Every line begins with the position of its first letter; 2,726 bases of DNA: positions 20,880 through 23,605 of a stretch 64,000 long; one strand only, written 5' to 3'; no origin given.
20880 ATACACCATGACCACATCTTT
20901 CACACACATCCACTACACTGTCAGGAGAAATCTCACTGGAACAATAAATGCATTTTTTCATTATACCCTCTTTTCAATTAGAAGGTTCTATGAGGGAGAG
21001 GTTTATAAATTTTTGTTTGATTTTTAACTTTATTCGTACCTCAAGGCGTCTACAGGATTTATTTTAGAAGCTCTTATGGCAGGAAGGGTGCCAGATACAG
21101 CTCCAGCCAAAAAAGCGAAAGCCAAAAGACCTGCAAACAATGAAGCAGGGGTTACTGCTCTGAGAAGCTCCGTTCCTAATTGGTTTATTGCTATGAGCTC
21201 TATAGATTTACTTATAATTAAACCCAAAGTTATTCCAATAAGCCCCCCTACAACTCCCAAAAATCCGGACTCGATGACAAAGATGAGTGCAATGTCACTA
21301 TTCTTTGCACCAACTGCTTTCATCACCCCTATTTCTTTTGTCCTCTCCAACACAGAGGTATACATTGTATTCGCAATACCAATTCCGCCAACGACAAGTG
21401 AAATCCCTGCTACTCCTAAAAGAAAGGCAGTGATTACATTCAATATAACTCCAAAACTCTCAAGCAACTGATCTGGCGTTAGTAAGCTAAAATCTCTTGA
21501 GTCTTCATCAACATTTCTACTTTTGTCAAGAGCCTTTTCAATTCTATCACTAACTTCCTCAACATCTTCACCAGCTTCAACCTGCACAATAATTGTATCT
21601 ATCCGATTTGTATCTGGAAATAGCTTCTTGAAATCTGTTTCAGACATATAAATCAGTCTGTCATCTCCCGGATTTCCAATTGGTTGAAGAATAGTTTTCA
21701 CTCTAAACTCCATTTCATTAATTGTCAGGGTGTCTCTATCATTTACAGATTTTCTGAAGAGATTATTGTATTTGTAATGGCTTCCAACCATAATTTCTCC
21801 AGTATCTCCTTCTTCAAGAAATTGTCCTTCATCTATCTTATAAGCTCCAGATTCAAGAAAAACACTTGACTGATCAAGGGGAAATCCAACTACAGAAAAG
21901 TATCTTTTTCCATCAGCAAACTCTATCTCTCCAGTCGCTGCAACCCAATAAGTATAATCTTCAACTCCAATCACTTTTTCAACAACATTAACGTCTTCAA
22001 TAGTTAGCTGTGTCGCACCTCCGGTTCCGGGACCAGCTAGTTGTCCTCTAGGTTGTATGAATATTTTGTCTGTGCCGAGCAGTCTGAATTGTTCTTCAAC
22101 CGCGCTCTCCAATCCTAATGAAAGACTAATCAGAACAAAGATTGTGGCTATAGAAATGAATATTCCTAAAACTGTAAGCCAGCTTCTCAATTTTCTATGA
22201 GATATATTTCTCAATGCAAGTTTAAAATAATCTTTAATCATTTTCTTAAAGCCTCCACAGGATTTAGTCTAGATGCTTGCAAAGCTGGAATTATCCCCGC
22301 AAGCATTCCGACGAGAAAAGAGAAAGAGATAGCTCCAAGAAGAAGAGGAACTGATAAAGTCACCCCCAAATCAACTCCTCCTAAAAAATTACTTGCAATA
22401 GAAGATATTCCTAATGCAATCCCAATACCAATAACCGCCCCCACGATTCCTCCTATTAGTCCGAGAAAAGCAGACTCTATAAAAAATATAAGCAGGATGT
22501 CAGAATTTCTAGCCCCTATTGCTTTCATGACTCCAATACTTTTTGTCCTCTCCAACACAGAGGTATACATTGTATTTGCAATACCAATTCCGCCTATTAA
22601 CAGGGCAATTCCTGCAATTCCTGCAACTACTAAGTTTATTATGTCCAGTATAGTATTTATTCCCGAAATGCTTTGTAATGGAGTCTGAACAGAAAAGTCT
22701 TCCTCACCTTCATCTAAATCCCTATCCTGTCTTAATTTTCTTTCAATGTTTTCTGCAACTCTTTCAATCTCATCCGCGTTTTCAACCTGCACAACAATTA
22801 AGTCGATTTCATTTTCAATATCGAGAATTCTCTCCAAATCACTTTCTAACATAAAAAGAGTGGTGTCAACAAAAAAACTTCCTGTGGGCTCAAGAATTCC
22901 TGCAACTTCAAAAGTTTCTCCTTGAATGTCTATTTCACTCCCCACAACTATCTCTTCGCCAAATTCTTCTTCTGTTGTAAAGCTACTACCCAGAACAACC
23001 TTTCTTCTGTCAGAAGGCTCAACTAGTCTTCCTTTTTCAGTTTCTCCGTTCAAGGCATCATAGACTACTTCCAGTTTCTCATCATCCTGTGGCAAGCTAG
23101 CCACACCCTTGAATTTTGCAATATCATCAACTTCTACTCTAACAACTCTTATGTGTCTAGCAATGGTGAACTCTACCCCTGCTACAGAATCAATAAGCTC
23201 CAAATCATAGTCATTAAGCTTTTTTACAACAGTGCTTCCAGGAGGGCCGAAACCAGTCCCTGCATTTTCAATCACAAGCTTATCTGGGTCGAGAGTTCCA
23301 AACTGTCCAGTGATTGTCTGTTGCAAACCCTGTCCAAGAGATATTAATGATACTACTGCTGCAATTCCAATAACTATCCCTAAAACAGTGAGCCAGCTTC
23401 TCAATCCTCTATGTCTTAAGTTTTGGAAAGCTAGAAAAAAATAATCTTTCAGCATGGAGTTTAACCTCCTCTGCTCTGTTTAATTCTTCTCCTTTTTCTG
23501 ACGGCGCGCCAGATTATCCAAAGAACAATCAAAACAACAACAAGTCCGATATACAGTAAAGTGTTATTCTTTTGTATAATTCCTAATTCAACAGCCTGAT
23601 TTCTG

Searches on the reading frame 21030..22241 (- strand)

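Call 44: search_protein_families(library=pfam, proteins=[window:21030-22241:-], max_evalue=0.00001)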
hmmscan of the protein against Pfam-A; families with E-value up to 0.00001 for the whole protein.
window:21030-22241:- (403 aa): 2 families
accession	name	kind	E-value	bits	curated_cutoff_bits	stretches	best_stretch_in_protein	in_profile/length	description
PF02687.27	FtsX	-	2.5e-21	76.4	25.5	1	277-396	3-120/120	FtsX-like permease C-terminal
PF12704.14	MacB_PCD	-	1.1e-20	75.3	27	1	20-236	1-206/207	MacB-like periplasmic core domain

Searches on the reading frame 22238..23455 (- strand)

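Call 44: search_protein_families(library=pfam, proteins=[window:22238-23455:-], max_evalue=0.00001)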
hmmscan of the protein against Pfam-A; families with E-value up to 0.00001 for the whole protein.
window:22238-23455:- (405 aa): 2 families
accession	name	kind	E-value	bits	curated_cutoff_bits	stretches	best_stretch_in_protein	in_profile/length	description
PF12704.14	MacB_PCD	-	2.1e-24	87.4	27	1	20-239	1-206/207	MacB-like periplasmic core domain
PF02687.27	FtsX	-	9.5e-20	71.3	25.5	1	280-399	3-120/120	FtsX-like permease C-terminal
